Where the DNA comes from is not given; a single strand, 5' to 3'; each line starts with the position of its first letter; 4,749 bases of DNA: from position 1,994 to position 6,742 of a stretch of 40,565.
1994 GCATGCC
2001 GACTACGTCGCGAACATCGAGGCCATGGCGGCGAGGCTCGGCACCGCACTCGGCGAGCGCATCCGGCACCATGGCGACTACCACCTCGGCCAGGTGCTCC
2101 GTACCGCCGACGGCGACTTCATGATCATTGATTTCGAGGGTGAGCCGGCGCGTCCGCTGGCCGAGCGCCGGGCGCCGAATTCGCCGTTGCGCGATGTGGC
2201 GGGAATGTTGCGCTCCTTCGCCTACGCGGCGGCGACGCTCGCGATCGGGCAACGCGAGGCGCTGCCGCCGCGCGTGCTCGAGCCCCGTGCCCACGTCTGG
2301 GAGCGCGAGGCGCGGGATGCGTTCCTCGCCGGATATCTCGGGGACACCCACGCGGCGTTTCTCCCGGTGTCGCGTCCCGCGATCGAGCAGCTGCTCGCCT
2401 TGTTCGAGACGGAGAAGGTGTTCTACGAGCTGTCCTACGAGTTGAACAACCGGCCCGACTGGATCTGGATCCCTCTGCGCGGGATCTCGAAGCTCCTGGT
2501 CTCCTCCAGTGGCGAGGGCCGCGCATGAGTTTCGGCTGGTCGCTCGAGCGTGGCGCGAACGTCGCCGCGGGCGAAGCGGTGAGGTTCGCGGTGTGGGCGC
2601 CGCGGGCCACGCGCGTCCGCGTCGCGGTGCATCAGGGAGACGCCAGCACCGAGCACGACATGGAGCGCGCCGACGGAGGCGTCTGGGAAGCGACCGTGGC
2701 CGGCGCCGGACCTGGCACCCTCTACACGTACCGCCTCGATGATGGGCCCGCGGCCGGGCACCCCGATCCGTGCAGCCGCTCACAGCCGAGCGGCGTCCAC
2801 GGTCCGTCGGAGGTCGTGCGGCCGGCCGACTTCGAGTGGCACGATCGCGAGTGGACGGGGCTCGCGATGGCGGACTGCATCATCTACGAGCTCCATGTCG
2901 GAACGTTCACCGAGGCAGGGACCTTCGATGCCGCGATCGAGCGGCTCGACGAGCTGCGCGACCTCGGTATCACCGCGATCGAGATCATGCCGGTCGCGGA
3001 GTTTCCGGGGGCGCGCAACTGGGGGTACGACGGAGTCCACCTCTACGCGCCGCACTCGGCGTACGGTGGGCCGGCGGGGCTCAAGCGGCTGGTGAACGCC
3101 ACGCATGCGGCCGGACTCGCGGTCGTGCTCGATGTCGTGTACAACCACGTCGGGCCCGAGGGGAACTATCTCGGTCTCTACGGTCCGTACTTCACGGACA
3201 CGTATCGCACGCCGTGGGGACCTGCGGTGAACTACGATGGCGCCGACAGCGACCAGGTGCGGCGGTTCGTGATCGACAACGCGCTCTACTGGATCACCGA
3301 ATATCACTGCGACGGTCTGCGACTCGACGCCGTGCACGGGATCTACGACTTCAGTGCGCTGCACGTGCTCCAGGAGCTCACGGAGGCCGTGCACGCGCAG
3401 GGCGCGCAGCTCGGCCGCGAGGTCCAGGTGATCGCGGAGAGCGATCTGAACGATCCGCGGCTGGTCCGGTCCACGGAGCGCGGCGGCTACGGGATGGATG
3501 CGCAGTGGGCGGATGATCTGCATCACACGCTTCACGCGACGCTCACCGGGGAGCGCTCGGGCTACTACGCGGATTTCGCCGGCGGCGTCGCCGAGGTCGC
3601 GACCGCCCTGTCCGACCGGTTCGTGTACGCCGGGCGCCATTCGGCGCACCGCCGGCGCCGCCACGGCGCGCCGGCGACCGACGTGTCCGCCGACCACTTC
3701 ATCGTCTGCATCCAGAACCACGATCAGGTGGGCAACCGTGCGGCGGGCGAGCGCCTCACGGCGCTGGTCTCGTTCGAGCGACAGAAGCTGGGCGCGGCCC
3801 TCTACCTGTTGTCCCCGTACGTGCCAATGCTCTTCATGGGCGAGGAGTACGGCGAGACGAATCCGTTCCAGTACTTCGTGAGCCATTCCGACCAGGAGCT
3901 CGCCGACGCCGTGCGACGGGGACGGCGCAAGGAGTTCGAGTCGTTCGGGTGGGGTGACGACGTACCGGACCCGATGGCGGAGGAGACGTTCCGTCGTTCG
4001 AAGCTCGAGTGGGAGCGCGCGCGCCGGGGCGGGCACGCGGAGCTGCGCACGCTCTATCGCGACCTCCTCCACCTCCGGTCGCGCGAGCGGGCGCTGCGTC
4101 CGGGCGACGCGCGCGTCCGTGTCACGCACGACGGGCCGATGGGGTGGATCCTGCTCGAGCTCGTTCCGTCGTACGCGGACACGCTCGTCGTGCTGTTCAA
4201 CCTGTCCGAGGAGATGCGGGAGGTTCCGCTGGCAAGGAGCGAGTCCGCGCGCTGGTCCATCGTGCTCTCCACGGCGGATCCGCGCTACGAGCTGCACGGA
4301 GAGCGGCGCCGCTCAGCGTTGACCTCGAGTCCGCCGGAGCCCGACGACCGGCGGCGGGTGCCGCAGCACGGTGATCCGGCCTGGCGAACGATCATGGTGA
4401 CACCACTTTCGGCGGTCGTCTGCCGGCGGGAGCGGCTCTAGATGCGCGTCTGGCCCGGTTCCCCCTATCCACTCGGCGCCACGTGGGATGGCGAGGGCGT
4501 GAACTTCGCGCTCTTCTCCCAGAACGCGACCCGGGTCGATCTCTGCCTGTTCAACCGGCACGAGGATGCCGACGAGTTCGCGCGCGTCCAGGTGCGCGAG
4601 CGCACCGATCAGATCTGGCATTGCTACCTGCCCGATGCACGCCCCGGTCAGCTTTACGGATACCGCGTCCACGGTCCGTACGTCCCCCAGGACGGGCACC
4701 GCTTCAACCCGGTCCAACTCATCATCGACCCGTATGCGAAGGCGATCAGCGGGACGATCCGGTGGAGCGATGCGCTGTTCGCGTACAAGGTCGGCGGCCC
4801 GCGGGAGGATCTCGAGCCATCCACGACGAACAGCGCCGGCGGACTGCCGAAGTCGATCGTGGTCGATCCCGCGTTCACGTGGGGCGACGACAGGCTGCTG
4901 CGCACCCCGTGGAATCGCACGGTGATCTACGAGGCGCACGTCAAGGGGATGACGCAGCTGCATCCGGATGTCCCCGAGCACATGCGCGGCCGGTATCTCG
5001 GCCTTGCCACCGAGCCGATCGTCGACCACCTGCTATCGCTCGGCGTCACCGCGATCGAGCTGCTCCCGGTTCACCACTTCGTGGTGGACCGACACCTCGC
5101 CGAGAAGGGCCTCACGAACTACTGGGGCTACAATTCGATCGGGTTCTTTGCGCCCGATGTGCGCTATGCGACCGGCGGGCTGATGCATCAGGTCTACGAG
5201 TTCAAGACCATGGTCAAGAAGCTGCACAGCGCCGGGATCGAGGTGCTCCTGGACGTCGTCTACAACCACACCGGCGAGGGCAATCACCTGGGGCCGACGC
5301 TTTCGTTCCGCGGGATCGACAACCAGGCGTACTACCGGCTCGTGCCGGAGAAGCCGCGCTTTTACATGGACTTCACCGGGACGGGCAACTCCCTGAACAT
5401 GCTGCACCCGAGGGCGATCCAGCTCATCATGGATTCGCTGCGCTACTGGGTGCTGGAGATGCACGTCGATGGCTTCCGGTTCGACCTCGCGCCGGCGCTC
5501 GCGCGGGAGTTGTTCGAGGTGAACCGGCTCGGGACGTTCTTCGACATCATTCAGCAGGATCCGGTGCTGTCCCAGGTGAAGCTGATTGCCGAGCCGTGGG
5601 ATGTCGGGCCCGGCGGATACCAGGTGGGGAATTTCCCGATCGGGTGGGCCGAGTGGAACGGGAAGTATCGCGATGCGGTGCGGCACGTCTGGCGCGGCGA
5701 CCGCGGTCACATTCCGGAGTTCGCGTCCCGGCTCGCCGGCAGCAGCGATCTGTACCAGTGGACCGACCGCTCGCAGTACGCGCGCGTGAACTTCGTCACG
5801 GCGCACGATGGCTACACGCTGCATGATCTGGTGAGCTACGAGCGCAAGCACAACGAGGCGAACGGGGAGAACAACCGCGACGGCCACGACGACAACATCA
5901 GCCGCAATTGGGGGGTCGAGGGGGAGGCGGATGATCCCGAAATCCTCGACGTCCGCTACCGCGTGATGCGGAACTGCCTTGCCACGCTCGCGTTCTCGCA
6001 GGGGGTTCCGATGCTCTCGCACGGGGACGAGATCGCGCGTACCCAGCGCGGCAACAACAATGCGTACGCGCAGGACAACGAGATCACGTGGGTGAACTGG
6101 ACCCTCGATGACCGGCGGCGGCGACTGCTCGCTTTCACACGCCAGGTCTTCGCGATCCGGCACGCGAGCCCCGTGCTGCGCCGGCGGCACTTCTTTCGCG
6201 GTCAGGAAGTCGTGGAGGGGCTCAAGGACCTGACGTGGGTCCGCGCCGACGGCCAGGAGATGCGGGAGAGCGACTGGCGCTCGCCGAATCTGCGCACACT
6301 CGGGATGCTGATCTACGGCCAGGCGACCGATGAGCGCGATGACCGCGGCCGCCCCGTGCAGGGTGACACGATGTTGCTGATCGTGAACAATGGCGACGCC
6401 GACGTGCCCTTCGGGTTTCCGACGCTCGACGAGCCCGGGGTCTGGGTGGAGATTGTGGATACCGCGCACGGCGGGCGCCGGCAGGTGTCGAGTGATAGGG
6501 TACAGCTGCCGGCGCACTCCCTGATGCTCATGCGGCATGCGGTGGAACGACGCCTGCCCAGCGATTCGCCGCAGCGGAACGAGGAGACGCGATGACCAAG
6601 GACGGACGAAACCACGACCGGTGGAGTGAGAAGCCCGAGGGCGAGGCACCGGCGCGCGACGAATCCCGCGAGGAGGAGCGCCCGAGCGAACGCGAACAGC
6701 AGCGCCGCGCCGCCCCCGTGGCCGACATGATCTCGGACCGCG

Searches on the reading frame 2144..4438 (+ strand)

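Call 19: search_protein_families(library=pfam, proteins=[window:2144-4438:+], max_evalue=0.00001)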
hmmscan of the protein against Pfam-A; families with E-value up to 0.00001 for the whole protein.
window:2144-4438:+ (765 aa): 3 families
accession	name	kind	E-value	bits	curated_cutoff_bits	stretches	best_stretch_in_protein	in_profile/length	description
PF00128.31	Alpha-amylase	-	1.7e-20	74.1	22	1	256-341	13-97/446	Alpha amylase, catalytic domain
PF02922.24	CBM_48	-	3.5e-14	53.3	22.4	1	137-200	3-70/83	Carbohydrate-binding module 48 (Isoamylase N-terminal domain)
PF11941.14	DUF3459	-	1.1e-08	35.7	22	1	637-719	1-78/90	Domain of unknown function (DUF3459)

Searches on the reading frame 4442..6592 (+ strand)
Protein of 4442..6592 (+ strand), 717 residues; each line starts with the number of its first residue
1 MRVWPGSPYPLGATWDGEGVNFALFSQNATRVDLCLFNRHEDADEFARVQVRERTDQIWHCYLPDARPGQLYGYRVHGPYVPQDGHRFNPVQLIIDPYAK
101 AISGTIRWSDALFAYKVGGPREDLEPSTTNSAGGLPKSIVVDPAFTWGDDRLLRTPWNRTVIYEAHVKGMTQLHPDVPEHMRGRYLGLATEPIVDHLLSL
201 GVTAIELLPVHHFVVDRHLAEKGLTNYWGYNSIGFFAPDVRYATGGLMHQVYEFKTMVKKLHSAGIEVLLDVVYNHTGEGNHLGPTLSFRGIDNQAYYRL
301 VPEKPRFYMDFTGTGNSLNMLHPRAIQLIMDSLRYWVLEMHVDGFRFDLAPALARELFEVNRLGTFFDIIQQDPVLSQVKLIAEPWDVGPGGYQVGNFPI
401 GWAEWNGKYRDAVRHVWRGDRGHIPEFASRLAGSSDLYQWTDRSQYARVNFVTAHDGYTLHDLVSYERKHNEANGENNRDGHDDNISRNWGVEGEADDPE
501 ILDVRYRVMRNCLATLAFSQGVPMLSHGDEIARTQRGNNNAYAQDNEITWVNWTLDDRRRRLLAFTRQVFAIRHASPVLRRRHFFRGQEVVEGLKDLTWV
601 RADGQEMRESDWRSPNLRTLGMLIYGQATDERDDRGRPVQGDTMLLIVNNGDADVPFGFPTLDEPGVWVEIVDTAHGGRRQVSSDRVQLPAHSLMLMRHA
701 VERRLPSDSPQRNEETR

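Call 19: search_protein_families(library=pfam, proteins=[window:4442-6592:+], max_evalue=0.00001)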
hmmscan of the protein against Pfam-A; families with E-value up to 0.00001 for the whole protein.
window:4442-6592:+ (717 aa): 2 families
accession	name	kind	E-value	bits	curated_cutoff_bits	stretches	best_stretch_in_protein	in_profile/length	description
PF02922.24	CBM_48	-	1.1e-20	74.1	22.4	1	10-99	1-83/83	Carbohydrate-binding module 48 (Isoamylase N-terminal domain)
PF00128.31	Alpha-amylase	-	6.1e-11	42.7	22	1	195-355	26-195/446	Alpha amylase, catalytic domain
